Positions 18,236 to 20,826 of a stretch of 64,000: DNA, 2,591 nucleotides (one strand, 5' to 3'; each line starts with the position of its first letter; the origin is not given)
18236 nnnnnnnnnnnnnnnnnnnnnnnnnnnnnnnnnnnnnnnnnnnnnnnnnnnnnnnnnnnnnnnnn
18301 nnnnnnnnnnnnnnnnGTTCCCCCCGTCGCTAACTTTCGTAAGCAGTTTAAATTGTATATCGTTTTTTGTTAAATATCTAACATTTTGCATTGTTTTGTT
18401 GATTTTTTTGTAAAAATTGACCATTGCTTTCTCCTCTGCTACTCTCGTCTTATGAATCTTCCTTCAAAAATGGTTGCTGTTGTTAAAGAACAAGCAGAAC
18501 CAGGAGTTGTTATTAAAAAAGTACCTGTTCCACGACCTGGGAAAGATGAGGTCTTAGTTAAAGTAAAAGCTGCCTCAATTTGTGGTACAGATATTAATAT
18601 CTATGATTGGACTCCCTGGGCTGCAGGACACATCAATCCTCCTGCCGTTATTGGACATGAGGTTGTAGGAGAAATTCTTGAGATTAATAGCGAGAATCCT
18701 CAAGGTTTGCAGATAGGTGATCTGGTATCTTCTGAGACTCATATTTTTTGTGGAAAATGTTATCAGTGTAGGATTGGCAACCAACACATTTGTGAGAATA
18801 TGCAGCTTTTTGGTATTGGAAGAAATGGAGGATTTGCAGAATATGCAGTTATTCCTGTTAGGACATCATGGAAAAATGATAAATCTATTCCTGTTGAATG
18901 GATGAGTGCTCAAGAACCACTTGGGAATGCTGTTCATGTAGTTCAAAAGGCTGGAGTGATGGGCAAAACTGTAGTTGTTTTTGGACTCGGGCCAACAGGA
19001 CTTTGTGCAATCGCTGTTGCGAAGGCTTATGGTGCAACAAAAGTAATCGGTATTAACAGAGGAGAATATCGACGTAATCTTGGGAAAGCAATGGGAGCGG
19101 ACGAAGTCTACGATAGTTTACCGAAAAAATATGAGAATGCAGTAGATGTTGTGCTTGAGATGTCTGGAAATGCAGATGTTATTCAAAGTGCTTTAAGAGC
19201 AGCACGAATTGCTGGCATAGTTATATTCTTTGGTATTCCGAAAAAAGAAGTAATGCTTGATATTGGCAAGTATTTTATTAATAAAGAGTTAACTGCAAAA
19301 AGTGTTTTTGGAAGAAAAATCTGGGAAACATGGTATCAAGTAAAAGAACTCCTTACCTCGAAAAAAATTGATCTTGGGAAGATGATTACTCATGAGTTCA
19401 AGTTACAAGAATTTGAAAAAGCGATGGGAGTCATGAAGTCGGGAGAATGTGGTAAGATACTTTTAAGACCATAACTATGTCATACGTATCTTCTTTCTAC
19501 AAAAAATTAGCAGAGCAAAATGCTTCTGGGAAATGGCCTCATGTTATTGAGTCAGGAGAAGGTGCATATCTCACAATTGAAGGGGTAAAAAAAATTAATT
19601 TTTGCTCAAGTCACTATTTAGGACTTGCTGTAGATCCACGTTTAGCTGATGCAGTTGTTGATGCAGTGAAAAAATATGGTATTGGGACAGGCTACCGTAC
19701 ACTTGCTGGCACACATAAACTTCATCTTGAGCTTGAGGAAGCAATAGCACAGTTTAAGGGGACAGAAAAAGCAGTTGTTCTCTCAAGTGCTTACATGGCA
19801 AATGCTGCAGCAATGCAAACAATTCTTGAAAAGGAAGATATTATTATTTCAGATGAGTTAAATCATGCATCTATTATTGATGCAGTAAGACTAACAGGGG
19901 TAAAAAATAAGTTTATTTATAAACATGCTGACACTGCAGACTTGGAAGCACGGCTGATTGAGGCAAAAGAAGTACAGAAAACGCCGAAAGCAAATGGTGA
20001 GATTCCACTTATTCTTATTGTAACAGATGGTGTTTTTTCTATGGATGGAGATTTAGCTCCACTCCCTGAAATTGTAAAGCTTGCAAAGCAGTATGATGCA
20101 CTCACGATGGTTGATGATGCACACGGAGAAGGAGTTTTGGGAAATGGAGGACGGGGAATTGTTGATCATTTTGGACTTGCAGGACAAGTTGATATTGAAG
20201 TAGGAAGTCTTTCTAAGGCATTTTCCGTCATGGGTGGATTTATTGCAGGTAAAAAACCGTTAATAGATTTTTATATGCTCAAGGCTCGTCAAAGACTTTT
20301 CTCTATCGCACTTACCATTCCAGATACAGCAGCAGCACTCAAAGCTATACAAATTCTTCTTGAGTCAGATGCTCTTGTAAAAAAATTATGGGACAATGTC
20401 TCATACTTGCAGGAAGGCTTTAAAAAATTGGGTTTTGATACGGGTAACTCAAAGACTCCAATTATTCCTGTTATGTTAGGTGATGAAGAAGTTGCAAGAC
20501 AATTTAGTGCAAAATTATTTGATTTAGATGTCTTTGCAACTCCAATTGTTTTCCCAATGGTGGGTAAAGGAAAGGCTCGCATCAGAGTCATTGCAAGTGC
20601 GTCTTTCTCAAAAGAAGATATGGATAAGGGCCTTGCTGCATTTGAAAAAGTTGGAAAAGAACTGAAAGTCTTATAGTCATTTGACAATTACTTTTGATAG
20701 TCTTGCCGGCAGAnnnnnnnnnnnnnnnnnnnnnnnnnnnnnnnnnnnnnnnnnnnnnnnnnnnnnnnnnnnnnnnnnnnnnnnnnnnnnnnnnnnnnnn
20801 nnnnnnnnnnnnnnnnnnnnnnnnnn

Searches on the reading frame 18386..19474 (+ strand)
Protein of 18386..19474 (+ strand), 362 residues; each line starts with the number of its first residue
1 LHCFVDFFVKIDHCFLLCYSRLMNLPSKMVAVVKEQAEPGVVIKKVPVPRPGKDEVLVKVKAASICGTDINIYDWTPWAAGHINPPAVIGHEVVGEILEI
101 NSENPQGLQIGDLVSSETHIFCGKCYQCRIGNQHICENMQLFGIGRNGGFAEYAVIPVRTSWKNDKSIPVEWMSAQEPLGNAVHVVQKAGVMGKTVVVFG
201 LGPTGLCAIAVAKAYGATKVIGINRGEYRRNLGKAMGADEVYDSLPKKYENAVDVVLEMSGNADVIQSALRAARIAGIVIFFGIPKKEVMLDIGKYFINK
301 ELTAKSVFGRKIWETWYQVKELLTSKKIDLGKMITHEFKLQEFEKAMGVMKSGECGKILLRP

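Call 59: search_protein_families(library=pfam, proteins=[window:18386-19474:+], max_evalue=0.0001)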
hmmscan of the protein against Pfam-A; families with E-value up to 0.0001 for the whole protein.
window:18386-19474:+ (362 aa): 3 families
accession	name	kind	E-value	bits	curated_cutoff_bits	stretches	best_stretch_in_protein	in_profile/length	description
PF08240.17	ADH_N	-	7.9e-26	90.8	23.5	1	52-162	1-100/104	Alcohol dehydrogenase GroES-like domain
PF00107.32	ADH_zinc_N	-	1.3e-21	77.3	31.8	1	203-324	1-128/129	Zinc-binding dehydrogenase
PF16912.11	Glu_dehyd_C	-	1.2e-10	41.7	34.9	1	182-347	20-198/211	Glucose dehydrogenase C-terminus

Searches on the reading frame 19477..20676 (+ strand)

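Call 59: search_protein_families(library=pfam, proteins=[window:19477-20676:+], max_evalue=0.0001)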
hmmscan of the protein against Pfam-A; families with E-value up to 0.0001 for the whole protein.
window:19477-20676:+ (399 aa): 5 families
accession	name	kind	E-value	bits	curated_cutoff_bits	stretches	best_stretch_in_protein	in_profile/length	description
PF00155.27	Aminotran_1_2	-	3e-51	175.2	19.7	1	38-388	2-360/361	Aminotransferase class I and II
PF01041.23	DegT_DnrJ_EryC1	-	2.7e-07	30.6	19.8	1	84-223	27-155/360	DegT/DnrJ/EryC1/StrS aminotransferase family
PF01212.27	Beta_elim_lyase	-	6.9e-06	26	27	1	81-300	32-215/288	Beta-eliminating lyase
PF01276.26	OKR_DC_1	-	2.3e-05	23.8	27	1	84-217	69-207/417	Orn/Lys/Arg decarboxylase, major domain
PF00266.25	Aminotran_5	-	6.1e-05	22.6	21.5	1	79-215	41-177/371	Aminotransferase class-V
